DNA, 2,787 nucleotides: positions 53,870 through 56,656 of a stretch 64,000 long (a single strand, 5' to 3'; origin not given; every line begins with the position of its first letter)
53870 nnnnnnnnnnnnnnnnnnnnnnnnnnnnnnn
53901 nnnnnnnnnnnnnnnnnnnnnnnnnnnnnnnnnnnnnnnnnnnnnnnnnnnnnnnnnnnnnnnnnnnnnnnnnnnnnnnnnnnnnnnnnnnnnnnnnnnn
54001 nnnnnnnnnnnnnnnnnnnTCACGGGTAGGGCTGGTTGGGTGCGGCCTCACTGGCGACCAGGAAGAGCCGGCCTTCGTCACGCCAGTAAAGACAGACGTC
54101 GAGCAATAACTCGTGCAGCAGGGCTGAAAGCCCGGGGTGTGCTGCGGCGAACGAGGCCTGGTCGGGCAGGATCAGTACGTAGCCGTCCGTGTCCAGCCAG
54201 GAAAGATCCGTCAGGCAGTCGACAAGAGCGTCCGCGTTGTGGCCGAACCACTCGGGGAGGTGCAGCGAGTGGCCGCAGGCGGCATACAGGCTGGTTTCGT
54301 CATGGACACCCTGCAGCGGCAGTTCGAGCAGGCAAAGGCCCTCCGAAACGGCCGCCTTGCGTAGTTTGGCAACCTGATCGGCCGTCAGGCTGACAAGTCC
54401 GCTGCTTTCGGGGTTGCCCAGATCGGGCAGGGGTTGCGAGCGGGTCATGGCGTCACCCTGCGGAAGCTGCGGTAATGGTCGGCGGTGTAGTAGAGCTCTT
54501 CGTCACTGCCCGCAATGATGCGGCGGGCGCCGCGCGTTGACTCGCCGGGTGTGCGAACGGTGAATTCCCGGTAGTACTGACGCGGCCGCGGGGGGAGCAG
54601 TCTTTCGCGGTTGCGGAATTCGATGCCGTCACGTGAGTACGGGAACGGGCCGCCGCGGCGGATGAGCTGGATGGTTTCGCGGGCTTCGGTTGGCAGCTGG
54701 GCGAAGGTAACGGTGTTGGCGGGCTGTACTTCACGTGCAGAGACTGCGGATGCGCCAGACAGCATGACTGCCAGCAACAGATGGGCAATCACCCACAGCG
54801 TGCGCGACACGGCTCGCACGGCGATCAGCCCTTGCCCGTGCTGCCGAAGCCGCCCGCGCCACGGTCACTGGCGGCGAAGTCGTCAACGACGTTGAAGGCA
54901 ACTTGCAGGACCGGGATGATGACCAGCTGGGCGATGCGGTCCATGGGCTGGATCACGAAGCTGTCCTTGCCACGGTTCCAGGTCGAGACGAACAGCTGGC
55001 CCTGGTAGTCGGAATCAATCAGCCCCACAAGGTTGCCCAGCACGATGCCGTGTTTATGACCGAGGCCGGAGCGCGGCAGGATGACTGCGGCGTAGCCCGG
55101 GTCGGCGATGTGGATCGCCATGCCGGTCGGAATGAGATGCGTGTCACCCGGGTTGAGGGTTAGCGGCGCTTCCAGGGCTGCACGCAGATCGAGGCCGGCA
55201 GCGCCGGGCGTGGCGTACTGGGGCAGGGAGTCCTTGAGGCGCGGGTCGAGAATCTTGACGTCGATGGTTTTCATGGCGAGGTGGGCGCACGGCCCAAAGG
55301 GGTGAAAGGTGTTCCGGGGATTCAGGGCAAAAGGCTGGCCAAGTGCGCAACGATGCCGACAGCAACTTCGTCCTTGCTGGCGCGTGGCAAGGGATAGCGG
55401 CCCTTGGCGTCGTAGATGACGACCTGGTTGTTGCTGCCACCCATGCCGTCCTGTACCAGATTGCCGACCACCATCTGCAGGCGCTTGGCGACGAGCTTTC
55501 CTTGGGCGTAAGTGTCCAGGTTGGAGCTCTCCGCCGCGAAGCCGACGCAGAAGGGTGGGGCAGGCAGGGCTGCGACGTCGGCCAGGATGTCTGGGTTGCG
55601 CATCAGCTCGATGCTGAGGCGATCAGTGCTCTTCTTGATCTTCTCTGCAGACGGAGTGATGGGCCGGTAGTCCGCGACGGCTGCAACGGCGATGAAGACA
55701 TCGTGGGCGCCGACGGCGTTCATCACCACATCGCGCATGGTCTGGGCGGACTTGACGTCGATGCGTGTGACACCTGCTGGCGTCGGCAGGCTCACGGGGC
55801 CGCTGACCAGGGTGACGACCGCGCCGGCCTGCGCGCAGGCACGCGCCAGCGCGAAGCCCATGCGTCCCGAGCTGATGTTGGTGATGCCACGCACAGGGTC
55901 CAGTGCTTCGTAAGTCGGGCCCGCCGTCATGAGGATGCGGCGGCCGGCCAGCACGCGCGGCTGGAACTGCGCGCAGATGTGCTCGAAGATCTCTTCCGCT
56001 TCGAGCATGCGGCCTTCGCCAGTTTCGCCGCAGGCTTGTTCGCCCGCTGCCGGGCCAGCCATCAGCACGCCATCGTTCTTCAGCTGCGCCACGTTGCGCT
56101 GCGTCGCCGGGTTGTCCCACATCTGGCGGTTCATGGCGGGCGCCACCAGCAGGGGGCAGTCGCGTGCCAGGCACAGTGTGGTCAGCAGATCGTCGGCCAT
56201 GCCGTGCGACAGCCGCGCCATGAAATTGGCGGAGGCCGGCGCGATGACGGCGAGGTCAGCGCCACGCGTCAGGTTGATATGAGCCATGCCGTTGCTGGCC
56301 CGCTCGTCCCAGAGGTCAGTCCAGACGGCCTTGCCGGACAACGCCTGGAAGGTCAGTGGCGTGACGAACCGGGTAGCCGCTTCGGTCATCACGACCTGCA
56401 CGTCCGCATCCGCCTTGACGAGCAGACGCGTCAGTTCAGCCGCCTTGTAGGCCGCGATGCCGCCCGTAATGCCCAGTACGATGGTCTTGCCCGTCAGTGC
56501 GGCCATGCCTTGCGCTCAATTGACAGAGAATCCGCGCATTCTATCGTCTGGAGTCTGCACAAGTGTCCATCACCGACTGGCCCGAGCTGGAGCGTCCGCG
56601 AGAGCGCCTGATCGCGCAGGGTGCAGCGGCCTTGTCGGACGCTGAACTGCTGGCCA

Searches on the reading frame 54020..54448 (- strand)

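Call 10: search_protein_families(library=pfam, proteins=[window:54020-54448:-], max_evalue=0.01)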
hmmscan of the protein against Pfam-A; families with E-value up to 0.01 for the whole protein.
window:54020-54448:- (142 aa): 1 family
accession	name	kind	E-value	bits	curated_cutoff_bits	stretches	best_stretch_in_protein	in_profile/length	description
PF01337.24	Barstar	-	1e-21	77.2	23.4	1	41-131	4-93/96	Barstar (barnase inhibitor)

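Call 11: search_protein_families(library=ncbifam, proteins=[window:54020-54448:-], max_evalue=0.01)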
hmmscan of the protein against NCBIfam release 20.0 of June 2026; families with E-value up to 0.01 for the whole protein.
window:54020-54448:- (142 aa): 0 families

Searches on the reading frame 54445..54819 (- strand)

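Call 49: search_protein_families(library=pfam, proteins=[window:54445-54819:-], max_evalue=5)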
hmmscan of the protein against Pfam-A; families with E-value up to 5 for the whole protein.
window:54445-54819:- (124 aa): 1 family
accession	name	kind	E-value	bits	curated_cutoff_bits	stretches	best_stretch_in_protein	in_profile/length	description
PF00545.25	Ribonuclease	-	7.1e-23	81.4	24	1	35-122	11-97/98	ribonuclease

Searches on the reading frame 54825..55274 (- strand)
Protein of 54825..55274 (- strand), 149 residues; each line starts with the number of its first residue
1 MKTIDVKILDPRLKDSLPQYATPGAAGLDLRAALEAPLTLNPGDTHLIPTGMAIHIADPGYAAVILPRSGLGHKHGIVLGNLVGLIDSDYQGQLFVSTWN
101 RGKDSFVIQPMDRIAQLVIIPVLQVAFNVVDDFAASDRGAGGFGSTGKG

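Call 10: search_protein_families(library=pfam, proteins=[window:54825-55274:-], max_evalue=0.01)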
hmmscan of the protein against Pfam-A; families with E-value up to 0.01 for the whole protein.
window:54825-55274:- (149 aa): 2 families
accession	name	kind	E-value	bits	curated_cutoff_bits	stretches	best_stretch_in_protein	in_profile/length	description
PF00692.24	dUTPase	-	4.5e-37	127.2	22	1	17-147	5-129/129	dUTPase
PF22769.1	DCD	-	9.6e-08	32.7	27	1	35-119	68-150/153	dCTP deaminase-like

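Call 11: search_protein_families(library=ncbifam, proteins=[window:54825-55274:-], max_evalue=0.01)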
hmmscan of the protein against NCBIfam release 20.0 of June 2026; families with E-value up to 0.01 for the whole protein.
window:54825-55274:- (149 aa): 4 families
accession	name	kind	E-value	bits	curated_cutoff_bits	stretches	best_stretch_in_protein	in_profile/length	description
NF001862.0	PRK00601.1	equivalog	7.7e-61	204.1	103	1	2-148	2-149/150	dUTP diphosphatase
TIGR00576.1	dut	superfamily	5.7e-46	155.8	102.55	1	14-148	10-143/143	dUTP diphosphatase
NF010561.0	PRK13956.1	equivalog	1.7e-16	60.4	223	1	14-148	15-147/147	dUTP diphosphatase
TIGR02274.1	dCTP_deam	equivalog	2.8e-06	27.1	92.8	1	35-123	69-155/180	dCTP deaminase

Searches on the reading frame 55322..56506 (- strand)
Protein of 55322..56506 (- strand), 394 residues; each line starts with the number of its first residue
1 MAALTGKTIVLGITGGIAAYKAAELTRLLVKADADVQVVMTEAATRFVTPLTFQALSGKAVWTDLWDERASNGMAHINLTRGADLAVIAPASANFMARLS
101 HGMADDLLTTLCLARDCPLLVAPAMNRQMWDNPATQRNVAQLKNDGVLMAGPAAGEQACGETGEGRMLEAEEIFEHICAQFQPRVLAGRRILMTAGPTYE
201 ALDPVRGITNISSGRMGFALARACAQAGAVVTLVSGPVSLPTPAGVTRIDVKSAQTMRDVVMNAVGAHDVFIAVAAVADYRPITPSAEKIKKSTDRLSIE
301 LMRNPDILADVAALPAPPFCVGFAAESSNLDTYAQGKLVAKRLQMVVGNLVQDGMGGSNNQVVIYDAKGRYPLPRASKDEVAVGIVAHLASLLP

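Call 10: search_protein_families(library=pfam, proteins=[window:55322-56506:-], max_evalue=0.01)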
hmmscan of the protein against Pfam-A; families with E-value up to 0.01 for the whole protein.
window:55322-56506:- (394 aa): 3 families
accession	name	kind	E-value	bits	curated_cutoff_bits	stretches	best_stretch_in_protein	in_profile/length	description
PF04127.22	DFP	-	1.4e-63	214.6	22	1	186-364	1-185/186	DNA/pantothenate metabolism flavoprotein C-terminal domain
PF02441.25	Flavoprotein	-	5.3e-34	117.6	22.7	1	7-180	1-161/162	Flavoprotein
PF13241.12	NAD_binding_7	-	0.0093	17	22.1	0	213-279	15-71/104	Putative NAD(P)-binding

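Call 11: search_protein_families(library=ncbifam, proteins=[window:55322-56506:-], max_evalue=0.01)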
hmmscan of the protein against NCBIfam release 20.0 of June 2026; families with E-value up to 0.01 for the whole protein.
window:55322-56506:- (394 aa): 10 families
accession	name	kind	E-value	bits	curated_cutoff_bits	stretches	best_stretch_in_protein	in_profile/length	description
TIGR00521.1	coaBC_dfp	equivalog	3.4e-135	451.1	219.7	1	5-388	2-390/392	bifunctional phosphopantothenoylcysteine decarboxylase/phosphopantothenate--cysteine ligase CoaBC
TIGR02113.1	coaC_strep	equivalog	2.2e-51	174.2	261.4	1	7-178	1-174/177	phosphopantothenoylcysteine decarboxylase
NF005231.0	PRK06732.1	equivalog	7.1e-15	55.4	265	1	190-294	2-109/229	phosphopantothenate--cysteine ligase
TIGR02114.1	coaB_strep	equivalog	9.5e-13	48.4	217.2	1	190-297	2-111/228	phosphopantothenate--cysteine ligase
NF033753.1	RiPP_decarbCypD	equivalog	5.3e-10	38.9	215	1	5-127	6-130/182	CypD family RiPP peptide-cysteine decarboxylase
NF007199.0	PRK09620.1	equivalog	2.5e-07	30.3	248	1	187-266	2-84/229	hypothetical protein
NF004685.0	PRK06029.1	subfamily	7.7e-05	22.9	188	1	7-110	2-106/187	UbiX family flavin prenyltransferase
NF006161.0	PRK08305.1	equivalog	0.0013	18.4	156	1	3-108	2-110/196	dipicolinate synthase subunit B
NF041206.1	VdcB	exception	0.0016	18.1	290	1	9-109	2-103/184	non-oxidative hydroxyarylic acid decarboxylases subunit B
TIGR00421.1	ubiX_pad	subfamily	0.002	17.9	108.9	1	9-112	2-105/181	UbiX family flavin prenyltransferase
